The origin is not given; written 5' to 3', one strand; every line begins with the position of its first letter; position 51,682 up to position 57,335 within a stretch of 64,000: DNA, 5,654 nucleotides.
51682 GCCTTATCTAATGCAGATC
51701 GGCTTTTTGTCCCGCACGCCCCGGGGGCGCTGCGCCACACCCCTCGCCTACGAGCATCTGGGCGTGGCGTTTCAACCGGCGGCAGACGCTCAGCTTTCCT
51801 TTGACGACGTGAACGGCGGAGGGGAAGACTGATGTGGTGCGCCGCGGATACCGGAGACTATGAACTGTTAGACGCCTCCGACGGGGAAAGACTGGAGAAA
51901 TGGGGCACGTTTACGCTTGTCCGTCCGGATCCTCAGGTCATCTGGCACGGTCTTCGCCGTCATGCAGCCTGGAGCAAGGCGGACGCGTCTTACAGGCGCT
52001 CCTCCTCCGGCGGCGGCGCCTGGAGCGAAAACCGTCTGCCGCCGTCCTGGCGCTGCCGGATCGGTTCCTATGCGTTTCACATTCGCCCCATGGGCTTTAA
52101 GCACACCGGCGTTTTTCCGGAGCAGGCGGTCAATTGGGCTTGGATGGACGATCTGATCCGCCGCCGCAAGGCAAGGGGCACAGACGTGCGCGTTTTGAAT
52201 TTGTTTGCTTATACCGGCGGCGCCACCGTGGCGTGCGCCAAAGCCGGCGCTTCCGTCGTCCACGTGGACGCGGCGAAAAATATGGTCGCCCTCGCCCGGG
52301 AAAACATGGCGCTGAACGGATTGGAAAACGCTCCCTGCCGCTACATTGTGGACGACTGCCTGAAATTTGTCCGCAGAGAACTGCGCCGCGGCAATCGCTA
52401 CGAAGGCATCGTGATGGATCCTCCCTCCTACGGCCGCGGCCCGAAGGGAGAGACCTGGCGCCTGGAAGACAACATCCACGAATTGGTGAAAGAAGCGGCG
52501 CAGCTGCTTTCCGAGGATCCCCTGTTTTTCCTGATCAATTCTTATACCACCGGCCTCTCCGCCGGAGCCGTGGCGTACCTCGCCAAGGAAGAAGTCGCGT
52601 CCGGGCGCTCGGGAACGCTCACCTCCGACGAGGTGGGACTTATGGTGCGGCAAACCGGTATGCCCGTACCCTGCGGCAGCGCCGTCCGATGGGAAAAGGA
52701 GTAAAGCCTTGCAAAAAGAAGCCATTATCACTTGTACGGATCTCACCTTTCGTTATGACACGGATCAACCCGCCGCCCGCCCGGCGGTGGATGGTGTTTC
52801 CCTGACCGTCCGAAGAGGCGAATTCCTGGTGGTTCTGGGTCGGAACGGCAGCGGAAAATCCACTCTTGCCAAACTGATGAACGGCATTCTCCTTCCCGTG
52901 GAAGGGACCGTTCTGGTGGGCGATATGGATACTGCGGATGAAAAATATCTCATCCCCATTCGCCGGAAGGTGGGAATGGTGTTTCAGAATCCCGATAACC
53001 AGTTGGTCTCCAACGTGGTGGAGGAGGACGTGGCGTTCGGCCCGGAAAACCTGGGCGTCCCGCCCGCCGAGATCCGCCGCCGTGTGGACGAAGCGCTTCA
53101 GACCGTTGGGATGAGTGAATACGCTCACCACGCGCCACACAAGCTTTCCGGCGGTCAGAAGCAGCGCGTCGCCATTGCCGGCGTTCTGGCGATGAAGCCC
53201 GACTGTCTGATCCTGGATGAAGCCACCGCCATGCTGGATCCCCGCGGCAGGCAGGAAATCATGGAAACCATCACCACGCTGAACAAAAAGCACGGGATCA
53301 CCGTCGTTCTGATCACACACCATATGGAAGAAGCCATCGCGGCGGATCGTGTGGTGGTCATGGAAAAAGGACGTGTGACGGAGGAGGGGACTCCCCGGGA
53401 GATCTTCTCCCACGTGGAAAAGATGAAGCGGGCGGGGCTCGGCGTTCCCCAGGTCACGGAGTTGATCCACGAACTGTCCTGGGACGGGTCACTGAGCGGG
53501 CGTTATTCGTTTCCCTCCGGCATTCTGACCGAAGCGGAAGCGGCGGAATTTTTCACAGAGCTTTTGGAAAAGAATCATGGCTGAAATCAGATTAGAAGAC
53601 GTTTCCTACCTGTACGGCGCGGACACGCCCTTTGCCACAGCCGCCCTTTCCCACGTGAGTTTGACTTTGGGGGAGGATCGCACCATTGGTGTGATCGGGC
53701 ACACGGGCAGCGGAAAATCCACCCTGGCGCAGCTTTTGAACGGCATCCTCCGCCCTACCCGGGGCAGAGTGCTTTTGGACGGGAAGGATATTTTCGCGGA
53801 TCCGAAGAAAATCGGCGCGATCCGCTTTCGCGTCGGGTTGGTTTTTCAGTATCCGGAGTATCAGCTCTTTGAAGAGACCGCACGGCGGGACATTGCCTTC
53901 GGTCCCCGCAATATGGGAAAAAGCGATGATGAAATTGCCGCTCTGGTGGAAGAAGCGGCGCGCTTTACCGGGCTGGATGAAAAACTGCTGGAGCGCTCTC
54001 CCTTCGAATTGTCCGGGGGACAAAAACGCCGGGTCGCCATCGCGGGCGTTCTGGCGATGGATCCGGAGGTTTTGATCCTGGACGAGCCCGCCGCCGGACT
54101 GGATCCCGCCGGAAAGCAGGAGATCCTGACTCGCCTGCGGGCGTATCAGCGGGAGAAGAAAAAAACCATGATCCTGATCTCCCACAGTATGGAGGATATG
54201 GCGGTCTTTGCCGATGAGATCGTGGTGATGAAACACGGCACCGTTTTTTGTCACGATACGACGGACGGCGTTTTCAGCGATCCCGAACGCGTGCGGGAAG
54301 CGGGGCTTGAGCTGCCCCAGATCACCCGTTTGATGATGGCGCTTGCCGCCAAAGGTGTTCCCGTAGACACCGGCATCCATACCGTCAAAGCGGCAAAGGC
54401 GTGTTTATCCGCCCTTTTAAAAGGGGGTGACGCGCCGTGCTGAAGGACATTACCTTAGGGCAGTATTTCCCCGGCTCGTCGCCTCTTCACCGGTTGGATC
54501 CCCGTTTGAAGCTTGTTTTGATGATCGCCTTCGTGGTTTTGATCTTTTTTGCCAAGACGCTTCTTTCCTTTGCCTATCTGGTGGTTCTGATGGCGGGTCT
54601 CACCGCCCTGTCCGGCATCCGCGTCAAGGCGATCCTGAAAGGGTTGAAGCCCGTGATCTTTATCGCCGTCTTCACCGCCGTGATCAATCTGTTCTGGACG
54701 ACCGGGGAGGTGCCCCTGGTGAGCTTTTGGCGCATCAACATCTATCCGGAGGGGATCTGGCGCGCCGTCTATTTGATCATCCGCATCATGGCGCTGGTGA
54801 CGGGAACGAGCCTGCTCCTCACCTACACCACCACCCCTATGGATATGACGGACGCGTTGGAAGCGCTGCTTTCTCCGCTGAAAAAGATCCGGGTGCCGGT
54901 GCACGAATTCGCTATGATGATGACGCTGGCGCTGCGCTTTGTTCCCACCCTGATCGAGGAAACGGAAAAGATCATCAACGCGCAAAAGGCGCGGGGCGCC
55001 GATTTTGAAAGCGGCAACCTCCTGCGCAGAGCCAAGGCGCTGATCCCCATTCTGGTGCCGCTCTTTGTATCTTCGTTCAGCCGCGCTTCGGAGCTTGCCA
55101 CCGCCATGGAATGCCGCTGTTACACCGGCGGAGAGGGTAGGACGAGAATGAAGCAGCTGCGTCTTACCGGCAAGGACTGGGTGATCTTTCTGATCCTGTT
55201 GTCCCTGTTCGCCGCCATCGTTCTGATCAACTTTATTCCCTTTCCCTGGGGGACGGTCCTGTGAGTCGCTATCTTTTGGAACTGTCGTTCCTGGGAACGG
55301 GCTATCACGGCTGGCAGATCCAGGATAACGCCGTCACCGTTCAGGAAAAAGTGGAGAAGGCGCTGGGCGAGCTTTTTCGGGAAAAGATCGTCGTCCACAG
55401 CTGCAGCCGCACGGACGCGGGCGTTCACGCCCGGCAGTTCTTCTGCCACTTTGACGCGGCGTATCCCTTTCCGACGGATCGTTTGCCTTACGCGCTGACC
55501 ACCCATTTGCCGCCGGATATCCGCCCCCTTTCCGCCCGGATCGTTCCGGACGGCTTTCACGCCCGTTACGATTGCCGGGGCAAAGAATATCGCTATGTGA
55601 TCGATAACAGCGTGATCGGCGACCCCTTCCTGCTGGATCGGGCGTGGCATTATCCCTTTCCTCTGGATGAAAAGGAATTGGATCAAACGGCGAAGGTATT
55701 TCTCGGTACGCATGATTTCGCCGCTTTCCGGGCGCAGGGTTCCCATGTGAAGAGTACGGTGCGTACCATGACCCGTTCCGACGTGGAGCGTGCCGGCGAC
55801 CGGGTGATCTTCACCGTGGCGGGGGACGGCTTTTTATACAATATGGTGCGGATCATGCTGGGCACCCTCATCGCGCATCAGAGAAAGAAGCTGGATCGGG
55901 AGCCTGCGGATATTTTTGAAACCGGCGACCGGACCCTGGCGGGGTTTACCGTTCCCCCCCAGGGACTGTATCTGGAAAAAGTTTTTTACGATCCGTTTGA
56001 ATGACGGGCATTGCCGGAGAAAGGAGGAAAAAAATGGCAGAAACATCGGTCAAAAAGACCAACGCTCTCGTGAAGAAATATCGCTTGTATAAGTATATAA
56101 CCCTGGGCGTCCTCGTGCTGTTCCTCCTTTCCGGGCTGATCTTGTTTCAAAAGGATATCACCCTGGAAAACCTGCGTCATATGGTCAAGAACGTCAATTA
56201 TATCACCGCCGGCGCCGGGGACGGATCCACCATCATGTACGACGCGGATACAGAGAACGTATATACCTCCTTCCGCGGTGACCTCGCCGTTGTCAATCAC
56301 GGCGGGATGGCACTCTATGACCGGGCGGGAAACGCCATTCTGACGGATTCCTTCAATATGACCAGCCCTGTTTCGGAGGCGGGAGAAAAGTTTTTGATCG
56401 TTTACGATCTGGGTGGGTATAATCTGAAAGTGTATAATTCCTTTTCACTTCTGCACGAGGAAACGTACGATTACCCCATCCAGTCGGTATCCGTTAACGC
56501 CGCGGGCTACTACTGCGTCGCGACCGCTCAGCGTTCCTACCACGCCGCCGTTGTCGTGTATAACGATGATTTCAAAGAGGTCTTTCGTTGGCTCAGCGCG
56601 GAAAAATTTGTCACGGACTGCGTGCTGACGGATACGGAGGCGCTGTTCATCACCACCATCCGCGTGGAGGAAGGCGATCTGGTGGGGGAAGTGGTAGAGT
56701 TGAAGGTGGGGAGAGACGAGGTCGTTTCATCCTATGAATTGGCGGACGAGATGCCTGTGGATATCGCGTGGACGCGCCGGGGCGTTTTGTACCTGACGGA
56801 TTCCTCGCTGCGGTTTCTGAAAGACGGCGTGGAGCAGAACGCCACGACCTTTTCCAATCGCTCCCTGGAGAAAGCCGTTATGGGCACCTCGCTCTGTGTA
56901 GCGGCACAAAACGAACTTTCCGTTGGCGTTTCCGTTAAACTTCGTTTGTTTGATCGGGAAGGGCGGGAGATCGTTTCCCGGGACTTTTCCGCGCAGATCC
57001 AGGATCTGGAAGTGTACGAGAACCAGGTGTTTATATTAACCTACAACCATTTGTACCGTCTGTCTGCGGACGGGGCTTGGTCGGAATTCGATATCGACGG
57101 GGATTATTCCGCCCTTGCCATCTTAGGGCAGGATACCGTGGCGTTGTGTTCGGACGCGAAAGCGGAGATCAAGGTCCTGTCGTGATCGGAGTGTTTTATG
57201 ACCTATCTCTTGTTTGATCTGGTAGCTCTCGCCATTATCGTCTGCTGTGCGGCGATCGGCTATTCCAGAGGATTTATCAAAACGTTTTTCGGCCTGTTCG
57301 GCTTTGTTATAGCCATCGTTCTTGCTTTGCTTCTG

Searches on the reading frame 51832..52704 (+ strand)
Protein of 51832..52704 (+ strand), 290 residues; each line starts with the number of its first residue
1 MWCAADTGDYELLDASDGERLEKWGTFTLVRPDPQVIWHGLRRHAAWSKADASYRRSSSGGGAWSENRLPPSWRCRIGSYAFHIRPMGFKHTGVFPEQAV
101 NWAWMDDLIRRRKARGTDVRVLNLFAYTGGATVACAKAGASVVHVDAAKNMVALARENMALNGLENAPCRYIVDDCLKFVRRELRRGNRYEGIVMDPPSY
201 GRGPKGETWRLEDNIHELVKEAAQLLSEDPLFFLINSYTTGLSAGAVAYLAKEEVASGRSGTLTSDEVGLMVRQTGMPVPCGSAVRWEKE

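Call 53: search_protein_families(library=pfam, proteins=[window:51832-52704:+], max_evalue=0.001)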
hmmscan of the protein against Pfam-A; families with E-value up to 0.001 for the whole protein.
window:51832-52704:+ (290 aa): 5 families
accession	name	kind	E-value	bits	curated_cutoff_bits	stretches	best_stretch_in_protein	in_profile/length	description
PF10672.15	Methyltrans_SAM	-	2.2e-13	50.5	27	1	115-204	121-210/286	S-adenosylmethionine-dependent methyltransferase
PF03602.21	Cons_hypoth95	-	0.00011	22.4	24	1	115-198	39-122/182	Conserved hypothetical protein 95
PF09445.16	Methyltransf_15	-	0.00015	21.8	22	1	121-217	4-100/165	RNA cap guanine-N2 methyltransferase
PF05175.20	MTS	-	0.00042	20.5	23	1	122-235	36-139/170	Methyltransferase small domain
PF13649.12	Methyltransf_25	-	0.00054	21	27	0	121-178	1-57/97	Methyltransferase domain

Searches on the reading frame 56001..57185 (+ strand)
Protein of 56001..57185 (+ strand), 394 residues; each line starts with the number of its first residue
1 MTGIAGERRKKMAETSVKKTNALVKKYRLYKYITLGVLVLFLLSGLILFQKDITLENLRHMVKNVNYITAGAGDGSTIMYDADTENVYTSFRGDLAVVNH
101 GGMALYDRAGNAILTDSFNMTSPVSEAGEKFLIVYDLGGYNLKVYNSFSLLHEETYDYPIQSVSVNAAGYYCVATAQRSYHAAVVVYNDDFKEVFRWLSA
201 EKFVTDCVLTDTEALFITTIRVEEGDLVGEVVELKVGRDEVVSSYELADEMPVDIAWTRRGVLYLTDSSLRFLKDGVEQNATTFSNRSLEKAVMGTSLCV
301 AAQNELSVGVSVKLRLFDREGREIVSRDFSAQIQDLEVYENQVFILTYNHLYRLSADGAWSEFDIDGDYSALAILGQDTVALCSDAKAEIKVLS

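Call 53: search_protein_families(library=pfam, proteins=[window:56001-57185:+], max_evalue=0.001)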
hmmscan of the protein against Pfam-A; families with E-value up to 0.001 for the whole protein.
window:56001-57185:+ (394 aa): 1 family
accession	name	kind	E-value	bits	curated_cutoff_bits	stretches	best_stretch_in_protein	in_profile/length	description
PF18975.6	DUF5711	-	1.1e-25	91.1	26.3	1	83-358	19-307/344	Family of unknown function (DUF5711)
